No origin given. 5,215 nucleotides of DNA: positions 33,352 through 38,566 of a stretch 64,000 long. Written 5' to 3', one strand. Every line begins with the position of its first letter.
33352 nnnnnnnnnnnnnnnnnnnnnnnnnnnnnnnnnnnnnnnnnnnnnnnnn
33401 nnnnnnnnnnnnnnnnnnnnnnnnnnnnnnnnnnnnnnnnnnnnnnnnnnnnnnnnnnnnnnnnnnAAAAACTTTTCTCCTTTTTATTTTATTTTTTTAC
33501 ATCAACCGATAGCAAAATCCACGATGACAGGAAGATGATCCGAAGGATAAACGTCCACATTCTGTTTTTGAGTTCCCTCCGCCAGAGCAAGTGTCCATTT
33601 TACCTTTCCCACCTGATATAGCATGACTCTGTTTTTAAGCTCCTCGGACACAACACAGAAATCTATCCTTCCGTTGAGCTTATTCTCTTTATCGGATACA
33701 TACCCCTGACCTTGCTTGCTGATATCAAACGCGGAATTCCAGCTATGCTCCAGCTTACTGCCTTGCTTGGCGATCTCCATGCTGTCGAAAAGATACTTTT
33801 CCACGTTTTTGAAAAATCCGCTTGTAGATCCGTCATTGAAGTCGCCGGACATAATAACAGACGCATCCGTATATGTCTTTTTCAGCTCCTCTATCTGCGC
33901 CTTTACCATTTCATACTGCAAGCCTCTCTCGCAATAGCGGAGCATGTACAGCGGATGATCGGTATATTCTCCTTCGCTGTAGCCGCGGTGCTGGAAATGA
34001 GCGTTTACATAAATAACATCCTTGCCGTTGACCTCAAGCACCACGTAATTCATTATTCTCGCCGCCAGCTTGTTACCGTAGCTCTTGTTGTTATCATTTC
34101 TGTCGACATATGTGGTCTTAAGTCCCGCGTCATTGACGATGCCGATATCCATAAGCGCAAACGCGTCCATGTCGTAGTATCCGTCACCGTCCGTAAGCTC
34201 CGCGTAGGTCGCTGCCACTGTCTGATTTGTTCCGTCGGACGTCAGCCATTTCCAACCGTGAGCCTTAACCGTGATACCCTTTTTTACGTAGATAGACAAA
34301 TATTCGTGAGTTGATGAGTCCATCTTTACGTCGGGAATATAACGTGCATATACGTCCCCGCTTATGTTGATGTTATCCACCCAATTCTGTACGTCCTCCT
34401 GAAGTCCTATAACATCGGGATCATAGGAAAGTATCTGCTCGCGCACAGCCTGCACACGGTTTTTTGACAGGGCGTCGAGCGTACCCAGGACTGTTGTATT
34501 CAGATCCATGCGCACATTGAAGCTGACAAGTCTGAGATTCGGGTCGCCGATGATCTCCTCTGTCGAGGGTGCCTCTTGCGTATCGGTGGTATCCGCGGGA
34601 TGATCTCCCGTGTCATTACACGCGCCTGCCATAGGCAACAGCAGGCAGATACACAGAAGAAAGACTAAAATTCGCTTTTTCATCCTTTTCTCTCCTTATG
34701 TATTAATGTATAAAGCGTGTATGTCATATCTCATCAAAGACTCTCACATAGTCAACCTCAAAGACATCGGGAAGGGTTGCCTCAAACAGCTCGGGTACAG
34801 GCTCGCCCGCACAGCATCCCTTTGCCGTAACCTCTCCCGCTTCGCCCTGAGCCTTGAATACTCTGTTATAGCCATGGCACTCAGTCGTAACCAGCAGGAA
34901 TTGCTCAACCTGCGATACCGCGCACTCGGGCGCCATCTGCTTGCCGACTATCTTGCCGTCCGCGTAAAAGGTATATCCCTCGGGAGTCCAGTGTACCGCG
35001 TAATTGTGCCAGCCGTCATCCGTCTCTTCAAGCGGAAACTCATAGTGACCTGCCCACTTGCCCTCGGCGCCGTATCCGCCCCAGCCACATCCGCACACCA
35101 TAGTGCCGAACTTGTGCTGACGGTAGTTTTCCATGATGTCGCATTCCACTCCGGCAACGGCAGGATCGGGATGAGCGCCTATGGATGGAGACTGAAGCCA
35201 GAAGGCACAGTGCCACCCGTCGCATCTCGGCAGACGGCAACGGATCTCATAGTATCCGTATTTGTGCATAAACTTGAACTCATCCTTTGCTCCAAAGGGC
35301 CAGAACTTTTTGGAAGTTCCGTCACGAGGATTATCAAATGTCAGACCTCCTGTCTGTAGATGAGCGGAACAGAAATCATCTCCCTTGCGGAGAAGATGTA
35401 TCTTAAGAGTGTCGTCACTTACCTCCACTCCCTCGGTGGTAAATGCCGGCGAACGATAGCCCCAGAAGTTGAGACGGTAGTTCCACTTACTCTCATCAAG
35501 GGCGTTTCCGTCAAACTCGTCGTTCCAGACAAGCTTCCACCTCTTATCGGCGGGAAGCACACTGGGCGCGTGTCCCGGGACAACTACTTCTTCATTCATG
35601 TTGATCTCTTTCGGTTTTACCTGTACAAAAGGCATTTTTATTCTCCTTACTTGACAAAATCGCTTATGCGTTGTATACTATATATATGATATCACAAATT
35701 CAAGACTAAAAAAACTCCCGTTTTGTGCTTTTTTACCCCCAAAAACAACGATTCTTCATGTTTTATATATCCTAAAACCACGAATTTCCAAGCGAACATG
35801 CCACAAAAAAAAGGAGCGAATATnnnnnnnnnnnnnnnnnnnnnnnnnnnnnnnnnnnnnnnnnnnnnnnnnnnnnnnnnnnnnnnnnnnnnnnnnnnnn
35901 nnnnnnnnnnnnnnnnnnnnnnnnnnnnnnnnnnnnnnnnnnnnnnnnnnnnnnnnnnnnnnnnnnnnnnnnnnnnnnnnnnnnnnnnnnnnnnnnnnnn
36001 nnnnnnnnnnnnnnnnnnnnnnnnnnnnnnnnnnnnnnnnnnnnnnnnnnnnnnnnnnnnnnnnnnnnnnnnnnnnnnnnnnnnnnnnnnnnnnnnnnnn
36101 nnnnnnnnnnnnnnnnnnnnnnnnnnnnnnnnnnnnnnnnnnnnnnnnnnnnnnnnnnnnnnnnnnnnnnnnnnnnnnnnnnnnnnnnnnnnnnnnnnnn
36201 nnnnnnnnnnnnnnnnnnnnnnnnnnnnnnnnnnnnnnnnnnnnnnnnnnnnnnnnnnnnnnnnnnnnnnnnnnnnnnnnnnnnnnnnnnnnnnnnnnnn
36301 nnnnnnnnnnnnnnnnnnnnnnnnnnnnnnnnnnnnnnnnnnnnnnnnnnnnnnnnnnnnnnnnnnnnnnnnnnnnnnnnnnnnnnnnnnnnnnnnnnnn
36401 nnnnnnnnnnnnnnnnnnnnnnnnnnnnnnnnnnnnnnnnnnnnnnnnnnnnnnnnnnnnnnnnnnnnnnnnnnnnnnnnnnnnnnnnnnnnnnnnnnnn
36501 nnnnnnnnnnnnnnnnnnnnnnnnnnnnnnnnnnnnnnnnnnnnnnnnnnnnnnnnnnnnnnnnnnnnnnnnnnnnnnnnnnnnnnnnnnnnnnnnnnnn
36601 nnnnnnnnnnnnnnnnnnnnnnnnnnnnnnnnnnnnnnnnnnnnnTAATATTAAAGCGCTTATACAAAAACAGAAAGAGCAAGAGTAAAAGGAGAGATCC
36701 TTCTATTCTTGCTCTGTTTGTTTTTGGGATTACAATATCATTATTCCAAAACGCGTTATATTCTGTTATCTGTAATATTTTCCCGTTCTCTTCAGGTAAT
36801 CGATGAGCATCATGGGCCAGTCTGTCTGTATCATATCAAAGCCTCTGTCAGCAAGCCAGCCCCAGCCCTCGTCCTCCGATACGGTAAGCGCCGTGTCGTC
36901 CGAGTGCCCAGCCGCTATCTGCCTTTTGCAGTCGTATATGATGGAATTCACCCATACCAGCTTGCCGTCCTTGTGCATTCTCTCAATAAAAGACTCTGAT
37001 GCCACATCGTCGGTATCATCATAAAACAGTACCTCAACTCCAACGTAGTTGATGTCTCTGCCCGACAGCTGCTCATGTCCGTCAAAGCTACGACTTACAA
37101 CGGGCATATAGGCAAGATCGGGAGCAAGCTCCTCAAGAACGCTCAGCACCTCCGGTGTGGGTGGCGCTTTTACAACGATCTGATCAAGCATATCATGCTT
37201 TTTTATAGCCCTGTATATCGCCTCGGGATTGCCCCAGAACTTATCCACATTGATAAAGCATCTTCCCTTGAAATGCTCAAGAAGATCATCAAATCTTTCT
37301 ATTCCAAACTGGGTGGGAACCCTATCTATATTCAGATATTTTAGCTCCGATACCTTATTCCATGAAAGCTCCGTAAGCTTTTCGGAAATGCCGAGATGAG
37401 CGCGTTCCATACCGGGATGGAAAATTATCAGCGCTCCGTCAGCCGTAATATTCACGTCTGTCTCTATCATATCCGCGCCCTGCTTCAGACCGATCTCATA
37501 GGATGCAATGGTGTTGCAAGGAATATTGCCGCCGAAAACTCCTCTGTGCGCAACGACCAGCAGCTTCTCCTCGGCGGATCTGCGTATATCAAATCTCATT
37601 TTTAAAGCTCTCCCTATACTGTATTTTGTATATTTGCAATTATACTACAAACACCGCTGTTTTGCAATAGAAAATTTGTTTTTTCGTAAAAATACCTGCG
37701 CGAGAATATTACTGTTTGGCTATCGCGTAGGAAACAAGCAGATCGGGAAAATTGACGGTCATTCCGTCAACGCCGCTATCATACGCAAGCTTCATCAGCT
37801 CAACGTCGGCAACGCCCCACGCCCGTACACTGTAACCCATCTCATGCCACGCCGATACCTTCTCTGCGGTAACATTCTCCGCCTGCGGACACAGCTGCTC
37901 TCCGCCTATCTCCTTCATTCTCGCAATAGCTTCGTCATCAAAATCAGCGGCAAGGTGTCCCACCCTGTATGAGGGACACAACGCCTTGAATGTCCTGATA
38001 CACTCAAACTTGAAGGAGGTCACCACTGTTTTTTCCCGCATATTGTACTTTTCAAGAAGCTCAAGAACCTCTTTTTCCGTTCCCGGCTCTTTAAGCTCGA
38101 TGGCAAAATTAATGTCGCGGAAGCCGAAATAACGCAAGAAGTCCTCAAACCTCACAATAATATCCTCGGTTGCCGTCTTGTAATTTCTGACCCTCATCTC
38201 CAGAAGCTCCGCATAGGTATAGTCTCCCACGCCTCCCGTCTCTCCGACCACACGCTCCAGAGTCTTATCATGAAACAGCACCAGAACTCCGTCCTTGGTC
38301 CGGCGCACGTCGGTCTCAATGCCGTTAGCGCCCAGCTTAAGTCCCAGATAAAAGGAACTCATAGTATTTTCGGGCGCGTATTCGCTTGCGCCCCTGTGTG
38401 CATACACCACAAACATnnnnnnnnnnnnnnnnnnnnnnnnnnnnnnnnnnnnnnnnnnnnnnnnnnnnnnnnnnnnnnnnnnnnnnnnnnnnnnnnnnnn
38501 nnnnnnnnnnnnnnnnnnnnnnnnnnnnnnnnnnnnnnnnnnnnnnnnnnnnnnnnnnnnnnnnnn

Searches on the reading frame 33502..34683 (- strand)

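Call 12: search_protein_families(library=pfam, proteins=[window:33502-34683:-], max_evalue=0.01)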
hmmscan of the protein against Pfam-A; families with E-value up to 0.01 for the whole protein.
window:33502-34683:- (393 aa): 2 families
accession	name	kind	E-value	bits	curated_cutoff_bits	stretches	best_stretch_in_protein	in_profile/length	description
PF03372.29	Exo_endo_phos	-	3.1e-10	40.6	24.5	1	53-383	1-225/225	Endonuclease/Exonuclease/phosphatase family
PF14529.12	Exo_endo_phos_2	-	0.0066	16.7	27.4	0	250-386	7-116/117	Endonuclease-reverse transcriptase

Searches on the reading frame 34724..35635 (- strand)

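Call 12: search_protein_families(library=pfam, proteins=[window:34724-35635:-], max_evalue=0.01)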
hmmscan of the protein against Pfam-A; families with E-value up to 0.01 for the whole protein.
window:34724-35635:- (303 aa): 1 family
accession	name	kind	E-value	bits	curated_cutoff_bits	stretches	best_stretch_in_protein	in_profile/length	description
PF00722.28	Glyco_hydro_16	-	1.1e-09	38.4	22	1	119-231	35-133/175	Glycosyl hydrolases family 16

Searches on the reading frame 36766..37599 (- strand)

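Call 13: search_protein_families(library=pfam, proteins=[window:36766-37599:-], max_evalue=0.01)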
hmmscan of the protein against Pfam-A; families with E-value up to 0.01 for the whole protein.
window:36766-37599:- (277 aa): 2 families
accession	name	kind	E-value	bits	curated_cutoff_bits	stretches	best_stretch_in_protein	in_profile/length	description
PF16387.11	DUF4996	-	3.5e-26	92.2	33.7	1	164-269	1-102/102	Domain of unknown function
PF03009.23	GDPD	-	1.1e-15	58.8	23.6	1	18-215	1-215/244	Glycerophosphoryl diester phosphodiesterase family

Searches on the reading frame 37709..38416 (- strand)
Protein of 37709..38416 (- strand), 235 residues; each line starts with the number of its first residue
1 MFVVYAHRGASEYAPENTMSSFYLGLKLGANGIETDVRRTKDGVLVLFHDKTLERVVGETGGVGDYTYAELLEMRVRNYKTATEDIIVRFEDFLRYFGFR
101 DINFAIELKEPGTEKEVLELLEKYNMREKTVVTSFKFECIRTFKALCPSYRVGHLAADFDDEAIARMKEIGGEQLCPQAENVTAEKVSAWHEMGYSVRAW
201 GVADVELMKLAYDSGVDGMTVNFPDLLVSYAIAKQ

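Call 13: search_protein_families(library=pfam, proteins=[window:37709-38416:-], max_evalue=0.01)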
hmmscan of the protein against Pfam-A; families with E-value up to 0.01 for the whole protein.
window:37709-38416:- (235 aa): 1 family
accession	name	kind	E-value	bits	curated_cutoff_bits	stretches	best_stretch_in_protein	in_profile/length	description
PF03009.23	GDPD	-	8.9e-39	134.5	23.6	1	7-226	1-244/244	Glycerophosphoryl diester phosphodiesterase family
